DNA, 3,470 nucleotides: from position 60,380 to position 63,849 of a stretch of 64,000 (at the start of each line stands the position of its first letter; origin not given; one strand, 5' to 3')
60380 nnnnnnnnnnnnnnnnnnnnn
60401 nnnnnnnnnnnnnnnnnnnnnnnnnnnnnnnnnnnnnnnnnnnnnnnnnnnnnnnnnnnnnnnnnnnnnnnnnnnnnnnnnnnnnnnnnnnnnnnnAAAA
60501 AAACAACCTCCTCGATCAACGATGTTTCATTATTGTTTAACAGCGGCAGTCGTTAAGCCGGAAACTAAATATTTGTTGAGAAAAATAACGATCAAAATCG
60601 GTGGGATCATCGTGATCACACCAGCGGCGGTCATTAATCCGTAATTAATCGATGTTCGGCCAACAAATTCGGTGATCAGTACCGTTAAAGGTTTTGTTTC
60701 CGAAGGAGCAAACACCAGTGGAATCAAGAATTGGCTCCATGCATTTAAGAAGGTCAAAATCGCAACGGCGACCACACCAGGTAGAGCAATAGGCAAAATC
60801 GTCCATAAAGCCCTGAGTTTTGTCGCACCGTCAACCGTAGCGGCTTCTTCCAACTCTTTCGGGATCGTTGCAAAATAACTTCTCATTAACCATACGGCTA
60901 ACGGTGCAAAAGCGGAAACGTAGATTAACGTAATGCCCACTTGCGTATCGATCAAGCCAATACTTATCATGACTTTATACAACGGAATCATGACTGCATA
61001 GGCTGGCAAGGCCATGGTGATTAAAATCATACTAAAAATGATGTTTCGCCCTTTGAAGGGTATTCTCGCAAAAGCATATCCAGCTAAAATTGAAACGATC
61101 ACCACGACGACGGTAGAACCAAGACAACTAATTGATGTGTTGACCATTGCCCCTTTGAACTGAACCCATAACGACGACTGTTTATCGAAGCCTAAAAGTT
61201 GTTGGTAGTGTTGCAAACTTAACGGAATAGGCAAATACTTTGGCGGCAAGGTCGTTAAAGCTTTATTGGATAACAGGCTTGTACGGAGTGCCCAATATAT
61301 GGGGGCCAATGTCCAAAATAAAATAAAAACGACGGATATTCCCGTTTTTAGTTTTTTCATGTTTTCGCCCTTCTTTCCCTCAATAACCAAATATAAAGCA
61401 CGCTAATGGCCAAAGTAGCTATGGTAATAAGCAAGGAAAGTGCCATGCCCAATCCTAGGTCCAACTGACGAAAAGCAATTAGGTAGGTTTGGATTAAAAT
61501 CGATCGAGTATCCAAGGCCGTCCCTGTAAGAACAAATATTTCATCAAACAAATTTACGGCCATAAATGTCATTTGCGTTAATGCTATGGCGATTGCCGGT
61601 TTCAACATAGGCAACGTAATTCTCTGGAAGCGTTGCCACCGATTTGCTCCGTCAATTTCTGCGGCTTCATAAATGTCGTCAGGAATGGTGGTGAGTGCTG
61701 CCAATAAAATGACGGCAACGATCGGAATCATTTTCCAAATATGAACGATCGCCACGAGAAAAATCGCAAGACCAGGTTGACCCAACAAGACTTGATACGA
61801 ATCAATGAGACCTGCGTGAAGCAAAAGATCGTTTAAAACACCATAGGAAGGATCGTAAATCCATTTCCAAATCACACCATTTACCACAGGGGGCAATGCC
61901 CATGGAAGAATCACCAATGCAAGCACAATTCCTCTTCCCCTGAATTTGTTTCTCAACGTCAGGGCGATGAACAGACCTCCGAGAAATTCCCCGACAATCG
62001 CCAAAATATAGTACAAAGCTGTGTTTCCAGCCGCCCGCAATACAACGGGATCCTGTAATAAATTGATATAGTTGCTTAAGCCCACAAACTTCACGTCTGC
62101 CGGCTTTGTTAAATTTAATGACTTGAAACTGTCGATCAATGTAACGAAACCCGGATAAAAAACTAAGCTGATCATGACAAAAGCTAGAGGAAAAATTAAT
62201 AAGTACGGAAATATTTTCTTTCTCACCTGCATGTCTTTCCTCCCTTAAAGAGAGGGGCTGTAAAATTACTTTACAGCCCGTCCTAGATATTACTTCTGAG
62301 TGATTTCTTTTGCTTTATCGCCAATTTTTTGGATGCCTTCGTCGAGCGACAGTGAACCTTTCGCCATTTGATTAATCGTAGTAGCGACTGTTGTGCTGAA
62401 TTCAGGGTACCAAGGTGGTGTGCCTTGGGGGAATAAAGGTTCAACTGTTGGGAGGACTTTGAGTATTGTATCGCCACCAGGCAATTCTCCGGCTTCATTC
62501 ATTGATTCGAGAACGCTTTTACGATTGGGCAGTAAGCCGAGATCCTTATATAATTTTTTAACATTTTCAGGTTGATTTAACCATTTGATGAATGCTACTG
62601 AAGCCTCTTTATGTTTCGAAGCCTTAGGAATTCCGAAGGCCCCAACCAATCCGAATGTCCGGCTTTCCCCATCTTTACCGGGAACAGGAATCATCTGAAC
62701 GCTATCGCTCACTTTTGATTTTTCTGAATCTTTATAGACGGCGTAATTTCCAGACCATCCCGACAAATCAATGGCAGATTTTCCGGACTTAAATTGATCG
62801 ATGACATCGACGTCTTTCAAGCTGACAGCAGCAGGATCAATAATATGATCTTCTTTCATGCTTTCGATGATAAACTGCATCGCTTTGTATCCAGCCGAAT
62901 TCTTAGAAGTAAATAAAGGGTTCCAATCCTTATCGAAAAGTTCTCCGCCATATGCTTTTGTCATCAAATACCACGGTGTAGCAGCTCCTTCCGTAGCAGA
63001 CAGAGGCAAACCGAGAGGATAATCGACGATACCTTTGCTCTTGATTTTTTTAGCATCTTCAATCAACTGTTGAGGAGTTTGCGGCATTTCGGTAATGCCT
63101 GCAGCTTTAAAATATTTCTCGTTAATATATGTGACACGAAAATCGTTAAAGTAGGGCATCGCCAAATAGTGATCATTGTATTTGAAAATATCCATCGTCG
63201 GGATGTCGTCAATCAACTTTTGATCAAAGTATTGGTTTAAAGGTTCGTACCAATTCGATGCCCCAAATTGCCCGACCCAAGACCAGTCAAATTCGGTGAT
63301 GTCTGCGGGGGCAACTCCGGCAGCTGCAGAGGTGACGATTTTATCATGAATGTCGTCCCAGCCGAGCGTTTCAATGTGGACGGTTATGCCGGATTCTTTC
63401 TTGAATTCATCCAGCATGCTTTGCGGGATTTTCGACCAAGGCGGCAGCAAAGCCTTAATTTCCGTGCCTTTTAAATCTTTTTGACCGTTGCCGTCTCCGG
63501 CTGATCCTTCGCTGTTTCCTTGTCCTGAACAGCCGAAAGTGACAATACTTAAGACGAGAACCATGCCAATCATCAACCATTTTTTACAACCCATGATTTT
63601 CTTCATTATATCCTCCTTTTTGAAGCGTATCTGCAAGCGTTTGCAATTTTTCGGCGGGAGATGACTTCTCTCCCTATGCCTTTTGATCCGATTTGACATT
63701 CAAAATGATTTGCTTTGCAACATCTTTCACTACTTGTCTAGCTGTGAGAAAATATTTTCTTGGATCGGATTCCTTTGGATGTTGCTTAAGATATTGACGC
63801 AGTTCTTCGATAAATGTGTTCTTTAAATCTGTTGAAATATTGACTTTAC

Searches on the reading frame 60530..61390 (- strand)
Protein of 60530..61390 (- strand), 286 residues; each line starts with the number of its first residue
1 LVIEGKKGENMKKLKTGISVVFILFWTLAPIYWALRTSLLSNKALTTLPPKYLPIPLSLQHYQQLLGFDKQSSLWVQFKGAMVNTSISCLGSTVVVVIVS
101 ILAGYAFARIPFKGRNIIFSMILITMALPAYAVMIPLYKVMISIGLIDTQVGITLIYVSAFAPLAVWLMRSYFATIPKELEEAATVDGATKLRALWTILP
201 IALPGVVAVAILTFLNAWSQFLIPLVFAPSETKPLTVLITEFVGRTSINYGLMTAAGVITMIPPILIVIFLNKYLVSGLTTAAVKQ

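Call 31: search_protein_families(library=pfam, proteins=[window:60530-61390:-])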
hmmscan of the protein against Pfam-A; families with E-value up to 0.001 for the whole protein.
window:60530-61390:- (286 aa): 1 family
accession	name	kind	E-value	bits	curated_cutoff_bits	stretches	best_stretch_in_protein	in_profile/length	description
PF00528.27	BPD_transp_1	-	4.3e-18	66.1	26.4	1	101-278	2-181/184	Binding-protein-dependent transport system inner membrane component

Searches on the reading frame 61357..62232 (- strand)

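Call 31: search_protein_families(library=pfam, proteins=[window:61357-62232:-])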
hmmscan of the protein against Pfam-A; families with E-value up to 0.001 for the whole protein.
window:61357-62232:- (291 aa): 1 family
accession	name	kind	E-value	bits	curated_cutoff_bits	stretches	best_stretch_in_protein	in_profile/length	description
PF00528.27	BPD_transp_1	-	6.7e-18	65.5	26.4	1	84-284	3-175/184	Binding-protein-dependent transport system inner membrane component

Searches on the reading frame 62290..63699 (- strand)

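Call 31: search_protein_families(library=pfam, proteins=[window:62290-63699:-])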
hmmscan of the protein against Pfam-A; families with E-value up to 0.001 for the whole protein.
window:62290-63699:- (469 aa): 2 families
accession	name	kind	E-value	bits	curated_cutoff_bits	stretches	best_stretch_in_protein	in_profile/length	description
PF01547.30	SBP_bac_1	-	3.2e-38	132.9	26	1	93-380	11-306/307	Bacterial extracellular solute-binding protein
PF13416.11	SBP_bac_8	-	3.1e-34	119.5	27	1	95-399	2-268/279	Bacterial extracellular solute-binding protein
